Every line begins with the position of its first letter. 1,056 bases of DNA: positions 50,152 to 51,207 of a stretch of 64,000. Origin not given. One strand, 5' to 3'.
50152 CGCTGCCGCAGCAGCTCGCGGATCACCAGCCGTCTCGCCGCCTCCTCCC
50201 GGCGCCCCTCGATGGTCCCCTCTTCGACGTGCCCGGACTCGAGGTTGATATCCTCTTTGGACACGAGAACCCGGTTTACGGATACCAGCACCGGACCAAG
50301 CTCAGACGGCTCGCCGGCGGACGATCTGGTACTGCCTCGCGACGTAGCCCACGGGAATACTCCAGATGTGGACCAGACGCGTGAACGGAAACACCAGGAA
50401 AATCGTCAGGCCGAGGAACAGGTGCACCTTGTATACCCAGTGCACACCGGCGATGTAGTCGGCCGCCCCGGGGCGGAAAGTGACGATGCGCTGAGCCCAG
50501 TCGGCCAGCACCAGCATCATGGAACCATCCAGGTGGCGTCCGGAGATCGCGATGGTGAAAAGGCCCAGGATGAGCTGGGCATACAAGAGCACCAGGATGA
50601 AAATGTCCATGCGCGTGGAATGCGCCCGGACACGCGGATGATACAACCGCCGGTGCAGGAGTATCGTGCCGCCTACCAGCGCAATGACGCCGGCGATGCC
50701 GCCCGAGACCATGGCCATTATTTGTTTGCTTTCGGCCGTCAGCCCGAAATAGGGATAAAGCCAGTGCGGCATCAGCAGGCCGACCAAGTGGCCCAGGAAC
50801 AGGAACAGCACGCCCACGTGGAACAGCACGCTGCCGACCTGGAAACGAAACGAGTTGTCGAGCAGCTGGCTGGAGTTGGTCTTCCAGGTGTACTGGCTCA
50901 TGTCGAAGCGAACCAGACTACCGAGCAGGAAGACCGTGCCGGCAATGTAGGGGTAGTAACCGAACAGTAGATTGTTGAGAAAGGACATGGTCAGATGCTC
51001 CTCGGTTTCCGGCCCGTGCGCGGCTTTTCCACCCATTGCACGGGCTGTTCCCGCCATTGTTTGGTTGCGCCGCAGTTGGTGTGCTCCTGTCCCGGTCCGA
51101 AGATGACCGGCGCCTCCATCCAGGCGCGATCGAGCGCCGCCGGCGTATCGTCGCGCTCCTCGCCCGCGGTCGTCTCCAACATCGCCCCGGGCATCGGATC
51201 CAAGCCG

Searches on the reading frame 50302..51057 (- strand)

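Call 14: search_protein_families(library=pfam, proteins=[window:50302-51057:-], max_evalue=0.00001)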
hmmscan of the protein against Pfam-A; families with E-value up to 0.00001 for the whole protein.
window:50302-51057:- (251 aa): 1 family
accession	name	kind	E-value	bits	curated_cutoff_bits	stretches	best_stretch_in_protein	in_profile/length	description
PF02665.19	Nitrate_red_gam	-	8.8e-77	258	22.9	1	28-249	1-217/217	Nitrate reductase gamma subunit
